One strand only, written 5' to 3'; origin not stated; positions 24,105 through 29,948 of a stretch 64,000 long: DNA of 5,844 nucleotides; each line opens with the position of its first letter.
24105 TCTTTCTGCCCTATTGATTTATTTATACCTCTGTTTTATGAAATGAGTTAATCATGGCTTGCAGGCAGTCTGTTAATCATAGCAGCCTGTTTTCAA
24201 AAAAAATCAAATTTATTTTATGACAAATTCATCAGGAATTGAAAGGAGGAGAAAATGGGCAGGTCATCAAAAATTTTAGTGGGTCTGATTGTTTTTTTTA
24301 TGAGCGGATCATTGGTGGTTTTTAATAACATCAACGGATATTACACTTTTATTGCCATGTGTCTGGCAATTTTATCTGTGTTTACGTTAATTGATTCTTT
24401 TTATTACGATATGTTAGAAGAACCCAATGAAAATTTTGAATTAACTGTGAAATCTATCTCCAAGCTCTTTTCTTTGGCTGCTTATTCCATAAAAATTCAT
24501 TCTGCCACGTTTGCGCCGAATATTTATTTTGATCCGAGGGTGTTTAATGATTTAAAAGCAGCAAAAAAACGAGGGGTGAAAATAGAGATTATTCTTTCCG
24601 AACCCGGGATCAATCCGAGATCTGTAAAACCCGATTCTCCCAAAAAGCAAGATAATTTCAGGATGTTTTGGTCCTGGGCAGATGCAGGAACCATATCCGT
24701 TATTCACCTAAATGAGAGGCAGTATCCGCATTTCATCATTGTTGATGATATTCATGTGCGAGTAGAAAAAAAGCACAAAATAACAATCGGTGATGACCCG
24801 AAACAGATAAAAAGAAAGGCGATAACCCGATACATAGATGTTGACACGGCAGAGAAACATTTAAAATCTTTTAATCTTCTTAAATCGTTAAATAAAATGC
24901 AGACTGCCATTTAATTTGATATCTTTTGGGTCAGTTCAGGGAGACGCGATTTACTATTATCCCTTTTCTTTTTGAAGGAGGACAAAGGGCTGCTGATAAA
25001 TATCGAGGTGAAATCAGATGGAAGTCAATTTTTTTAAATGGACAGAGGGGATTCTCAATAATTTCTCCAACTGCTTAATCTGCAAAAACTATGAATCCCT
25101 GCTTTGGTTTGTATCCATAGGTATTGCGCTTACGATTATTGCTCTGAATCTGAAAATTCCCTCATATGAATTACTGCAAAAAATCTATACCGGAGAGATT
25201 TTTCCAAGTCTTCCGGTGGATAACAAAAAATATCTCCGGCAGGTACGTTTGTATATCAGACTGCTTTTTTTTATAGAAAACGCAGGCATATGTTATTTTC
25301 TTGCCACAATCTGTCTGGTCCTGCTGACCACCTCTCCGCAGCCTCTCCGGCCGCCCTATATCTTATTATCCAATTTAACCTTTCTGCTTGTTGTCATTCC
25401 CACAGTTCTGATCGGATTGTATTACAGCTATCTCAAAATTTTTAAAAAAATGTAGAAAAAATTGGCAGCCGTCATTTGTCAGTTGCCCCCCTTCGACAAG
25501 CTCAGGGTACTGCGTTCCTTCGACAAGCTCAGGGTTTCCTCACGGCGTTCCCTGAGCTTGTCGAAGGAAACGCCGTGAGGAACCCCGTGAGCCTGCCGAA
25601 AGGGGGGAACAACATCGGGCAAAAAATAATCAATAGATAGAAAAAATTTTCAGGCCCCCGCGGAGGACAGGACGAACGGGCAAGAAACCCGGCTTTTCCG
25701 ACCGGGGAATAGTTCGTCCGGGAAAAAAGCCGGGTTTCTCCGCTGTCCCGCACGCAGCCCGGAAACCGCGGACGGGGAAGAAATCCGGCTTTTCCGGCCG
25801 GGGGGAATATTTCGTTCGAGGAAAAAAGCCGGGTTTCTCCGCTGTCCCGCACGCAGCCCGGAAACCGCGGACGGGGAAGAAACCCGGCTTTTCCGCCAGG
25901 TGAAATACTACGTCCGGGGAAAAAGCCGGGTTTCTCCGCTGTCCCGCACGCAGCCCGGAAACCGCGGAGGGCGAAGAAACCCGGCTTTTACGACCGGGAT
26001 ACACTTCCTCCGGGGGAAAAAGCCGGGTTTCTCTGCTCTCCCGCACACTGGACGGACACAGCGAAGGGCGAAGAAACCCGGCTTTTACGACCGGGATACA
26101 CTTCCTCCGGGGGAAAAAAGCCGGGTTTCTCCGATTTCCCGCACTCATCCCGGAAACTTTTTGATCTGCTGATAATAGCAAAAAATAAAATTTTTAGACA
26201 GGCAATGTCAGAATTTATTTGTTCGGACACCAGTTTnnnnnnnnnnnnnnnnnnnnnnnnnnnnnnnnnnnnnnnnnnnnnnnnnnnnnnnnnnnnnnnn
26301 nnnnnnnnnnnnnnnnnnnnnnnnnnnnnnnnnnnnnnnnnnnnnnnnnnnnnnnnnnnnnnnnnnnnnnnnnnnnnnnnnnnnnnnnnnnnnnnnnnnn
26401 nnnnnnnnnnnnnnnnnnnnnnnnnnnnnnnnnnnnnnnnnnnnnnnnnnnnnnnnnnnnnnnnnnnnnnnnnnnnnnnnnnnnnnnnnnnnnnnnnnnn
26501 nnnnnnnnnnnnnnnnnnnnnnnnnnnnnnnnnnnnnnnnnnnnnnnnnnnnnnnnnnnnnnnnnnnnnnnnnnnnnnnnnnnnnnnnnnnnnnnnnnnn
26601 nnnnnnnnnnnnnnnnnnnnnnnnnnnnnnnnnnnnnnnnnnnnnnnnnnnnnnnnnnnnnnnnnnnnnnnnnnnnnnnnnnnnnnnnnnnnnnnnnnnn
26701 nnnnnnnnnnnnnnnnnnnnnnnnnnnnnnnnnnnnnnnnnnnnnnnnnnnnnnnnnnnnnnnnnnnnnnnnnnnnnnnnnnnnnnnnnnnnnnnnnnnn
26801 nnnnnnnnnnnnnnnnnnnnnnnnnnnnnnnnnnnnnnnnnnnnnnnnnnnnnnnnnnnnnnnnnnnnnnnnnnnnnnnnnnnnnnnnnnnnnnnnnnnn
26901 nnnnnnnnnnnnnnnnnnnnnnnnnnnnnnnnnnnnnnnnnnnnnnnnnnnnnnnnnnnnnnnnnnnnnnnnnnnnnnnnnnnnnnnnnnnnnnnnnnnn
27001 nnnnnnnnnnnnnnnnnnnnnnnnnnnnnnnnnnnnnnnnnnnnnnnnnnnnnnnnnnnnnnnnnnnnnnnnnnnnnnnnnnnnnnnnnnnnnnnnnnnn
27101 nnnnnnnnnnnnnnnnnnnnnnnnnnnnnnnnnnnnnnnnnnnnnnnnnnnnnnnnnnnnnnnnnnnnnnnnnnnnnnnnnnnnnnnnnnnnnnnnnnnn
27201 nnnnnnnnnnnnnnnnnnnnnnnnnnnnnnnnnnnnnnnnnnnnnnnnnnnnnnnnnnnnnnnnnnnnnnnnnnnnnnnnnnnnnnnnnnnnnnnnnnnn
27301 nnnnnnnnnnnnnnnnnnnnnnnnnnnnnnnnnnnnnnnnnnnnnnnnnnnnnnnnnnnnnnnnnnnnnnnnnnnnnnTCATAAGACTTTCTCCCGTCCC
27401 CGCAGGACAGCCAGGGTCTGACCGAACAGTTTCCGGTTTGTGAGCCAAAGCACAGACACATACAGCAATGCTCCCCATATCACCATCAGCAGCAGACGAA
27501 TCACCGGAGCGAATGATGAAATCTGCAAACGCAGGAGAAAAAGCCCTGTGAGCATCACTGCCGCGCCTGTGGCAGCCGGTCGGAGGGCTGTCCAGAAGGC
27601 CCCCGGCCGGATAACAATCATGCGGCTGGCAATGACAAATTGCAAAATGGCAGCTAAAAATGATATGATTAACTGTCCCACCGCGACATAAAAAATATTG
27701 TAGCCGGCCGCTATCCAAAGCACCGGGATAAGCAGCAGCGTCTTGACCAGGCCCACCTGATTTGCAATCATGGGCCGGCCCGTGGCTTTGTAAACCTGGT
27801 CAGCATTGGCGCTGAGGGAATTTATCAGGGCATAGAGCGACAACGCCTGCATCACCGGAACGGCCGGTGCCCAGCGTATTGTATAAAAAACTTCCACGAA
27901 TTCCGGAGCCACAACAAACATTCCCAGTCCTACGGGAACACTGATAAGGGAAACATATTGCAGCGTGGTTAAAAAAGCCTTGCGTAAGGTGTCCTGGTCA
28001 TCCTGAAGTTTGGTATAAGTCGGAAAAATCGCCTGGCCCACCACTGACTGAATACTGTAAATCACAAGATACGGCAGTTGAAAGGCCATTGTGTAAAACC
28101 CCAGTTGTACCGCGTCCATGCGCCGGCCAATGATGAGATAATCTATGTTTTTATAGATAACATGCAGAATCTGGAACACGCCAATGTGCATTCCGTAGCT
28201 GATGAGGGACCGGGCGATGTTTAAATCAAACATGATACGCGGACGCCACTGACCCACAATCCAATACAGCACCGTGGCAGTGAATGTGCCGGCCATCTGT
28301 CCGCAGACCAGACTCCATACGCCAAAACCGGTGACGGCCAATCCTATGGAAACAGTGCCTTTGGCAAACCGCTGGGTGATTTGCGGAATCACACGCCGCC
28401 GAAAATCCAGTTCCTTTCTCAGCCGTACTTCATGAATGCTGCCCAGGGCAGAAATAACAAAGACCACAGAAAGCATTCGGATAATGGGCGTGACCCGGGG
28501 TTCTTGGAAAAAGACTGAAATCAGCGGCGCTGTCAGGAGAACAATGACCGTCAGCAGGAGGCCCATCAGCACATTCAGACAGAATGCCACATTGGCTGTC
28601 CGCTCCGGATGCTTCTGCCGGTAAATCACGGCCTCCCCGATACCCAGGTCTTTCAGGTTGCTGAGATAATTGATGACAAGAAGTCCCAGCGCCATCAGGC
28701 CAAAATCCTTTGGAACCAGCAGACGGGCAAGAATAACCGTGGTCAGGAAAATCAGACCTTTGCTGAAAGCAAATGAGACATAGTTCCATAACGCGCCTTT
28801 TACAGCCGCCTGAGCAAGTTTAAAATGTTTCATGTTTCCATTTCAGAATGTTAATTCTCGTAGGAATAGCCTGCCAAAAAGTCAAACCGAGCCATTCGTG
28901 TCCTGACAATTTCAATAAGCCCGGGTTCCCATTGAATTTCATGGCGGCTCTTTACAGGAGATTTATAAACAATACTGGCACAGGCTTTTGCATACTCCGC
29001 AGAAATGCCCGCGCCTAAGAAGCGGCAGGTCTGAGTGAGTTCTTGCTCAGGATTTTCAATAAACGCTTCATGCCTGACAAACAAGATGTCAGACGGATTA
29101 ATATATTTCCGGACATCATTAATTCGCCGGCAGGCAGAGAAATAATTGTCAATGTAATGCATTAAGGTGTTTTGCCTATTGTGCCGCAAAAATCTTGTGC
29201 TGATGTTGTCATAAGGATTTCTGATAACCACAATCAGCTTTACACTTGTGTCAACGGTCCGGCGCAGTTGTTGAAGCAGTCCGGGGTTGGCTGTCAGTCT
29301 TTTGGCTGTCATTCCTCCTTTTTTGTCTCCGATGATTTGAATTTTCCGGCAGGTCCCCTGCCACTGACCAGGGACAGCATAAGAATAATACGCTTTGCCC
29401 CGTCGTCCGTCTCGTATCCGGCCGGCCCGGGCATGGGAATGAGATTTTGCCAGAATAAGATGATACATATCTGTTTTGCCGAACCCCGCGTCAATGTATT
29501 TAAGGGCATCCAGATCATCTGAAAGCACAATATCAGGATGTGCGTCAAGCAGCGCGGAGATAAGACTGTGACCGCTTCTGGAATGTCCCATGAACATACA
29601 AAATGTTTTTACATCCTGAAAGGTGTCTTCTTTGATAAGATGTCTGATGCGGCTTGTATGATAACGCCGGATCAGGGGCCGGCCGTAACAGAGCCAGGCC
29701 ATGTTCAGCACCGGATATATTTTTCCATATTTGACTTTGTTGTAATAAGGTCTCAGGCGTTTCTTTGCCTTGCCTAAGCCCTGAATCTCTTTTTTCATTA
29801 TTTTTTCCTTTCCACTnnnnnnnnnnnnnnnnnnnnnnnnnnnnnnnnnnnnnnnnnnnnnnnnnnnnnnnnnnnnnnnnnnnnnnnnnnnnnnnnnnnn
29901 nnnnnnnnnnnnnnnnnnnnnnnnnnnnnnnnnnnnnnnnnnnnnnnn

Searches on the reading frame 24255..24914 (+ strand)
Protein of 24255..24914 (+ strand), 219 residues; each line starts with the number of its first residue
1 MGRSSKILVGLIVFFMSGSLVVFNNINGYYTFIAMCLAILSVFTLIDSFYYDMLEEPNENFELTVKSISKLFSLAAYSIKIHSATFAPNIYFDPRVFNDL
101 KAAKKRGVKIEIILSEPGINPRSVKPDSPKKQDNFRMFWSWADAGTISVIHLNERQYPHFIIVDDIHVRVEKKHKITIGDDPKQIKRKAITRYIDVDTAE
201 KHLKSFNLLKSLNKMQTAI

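Call 48: search_protein_families(library=pfam, proteins=[window:24255-24914:+], max_evalue=0.001)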
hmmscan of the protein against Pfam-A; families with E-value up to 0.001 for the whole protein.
window:24255-24914:+ (219 aa): 1 family
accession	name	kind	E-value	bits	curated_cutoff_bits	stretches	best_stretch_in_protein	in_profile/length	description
PF13091.12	PLDc_2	-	8.9e-05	22.8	27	1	71-117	4-46/132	PLD-like domain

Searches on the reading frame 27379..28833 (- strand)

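Call 26: search_protein_families(library=pfam, proteins=[window:27379-28833:-], max_evalue=0.001)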
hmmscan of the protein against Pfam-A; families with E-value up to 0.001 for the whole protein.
window:27379-28833:- (484 aa): 2 families
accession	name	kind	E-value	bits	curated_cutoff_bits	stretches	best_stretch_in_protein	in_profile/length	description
PF13440.11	Polysacc_synt_3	-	4.6e-82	276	23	1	34-326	1-293/293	Polysaccharide biosynthesis protein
PF01943.22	Polysacc_synt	-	7e-34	117.9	28.2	1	11-277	2-274/274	Polysaccharide biosynthesis protein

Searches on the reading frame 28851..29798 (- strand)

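Call 26: search_protein_families(library=pfam, proteins=[window:28851-29798:-], max_evalue=0.001)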
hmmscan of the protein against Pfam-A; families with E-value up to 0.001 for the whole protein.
window:28851-29798:- (315 aa): 2 families
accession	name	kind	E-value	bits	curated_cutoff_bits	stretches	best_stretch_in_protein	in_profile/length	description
PF13469.12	Sulfotransfer_3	-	1.2e-10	42.5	27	1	70-262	5-211/216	Sulfotransferase family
PF00685.33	Sulfotransfer_1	-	1.4e-06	28.4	22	1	178-271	82-189/255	Sulfotransferase domain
